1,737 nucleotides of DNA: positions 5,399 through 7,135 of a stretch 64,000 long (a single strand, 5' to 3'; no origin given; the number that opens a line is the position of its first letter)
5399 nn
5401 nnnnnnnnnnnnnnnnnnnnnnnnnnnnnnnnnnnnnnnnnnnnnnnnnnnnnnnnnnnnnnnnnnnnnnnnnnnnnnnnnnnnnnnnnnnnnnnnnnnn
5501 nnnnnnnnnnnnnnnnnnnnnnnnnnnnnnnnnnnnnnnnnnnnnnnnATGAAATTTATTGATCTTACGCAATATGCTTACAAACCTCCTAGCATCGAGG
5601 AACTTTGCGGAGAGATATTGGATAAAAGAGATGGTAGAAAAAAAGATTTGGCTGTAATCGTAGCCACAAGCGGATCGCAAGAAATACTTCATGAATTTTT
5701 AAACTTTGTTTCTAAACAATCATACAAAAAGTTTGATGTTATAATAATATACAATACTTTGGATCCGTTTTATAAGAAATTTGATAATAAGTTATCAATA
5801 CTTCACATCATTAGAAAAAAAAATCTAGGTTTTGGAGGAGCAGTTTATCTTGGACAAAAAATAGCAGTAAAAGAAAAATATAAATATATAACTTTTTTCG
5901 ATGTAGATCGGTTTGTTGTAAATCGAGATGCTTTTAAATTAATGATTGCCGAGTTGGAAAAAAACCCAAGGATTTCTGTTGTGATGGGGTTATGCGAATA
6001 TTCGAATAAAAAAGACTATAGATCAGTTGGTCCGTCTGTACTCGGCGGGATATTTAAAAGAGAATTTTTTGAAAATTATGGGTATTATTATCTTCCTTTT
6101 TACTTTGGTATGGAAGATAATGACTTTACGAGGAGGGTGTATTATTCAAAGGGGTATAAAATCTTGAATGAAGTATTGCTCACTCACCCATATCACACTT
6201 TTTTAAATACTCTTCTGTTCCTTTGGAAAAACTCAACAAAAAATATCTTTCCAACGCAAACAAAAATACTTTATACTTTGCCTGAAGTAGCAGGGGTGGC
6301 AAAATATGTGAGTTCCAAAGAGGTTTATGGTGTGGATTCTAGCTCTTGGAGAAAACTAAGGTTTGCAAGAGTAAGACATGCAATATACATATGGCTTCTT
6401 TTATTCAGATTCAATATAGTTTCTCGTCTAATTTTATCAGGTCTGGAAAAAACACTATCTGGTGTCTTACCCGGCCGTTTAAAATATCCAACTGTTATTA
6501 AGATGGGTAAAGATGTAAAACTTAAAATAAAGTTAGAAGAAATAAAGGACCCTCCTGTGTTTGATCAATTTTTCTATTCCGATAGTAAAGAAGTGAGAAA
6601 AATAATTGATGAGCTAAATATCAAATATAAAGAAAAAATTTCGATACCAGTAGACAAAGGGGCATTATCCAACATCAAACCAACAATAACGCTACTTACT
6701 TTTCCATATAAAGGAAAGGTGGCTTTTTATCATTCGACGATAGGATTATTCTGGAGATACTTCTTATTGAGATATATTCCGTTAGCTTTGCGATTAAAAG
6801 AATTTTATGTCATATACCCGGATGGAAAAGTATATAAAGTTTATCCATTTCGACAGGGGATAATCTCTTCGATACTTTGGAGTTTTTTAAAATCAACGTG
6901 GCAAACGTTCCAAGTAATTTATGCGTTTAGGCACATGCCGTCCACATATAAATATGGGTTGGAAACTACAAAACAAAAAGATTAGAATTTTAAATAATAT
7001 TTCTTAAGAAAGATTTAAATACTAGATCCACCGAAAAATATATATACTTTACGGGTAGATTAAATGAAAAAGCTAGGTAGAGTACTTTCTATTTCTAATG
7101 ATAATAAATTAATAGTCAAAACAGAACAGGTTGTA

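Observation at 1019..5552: Bacterial-type CDP-3,6-dideoxyhexose biosynthesis cluster in an archaeal genome, with the E1 signature present and no E3 reductase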

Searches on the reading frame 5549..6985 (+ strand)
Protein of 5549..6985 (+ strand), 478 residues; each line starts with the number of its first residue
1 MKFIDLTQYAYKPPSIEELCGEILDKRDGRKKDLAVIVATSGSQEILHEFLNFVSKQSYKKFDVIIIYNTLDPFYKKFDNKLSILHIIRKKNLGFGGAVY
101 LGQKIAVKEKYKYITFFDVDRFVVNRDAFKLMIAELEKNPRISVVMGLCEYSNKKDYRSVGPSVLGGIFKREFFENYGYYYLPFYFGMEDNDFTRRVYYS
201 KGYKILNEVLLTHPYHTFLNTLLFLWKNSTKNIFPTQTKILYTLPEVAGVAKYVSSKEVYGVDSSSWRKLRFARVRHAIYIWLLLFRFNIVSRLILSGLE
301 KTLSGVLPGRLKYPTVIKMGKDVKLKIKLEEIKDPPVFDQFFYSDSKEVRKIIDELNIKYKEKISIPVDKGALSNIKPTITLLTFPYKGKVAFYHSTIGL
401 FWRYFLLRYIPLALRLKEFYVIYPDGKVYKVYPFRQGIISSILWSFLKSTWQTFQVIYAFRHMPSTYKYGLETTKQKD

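Call 3: search_protein_families(library=pfam, proteins=[window:5549-6985:+])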
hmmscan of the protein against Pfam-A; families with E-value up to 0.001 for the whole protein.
window:5549-6985:+ (478 aa): 1 family
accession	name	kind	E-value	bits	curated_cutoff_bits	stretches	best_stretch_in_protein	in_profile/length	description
PF00535.33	Glycos_transf_2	-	6.3e-09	36.4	23.3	1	36-162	2-129/168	Glycosyl transferase family 2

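Call 4: search_protein_families(library=ncbifam, proteins=[window:5549-6985:+])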
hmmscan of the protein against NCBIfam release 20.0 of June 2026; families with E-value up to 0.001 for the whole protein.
window:5549-6985:+ (478 aa): 3 families
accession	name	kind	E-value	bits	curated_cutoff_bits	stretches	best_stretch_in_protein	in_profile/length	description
TIGR03937.1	PgaC_IcaA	equivalog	1.1e-06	27.9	422.3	1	31-149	44-163/407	poly-beta-1,6-N-acetyl-D-glucosamine synthase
NF007482.0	PRK10073.1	equivalog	4e-05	22.8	423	1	31-132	5-107/334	glycosyltransferase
TIGR04440.1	glyco_TIGR04440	domain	0.00029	20.6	70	0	34-159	2-129/215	TIGR00180 family glycosyltransferase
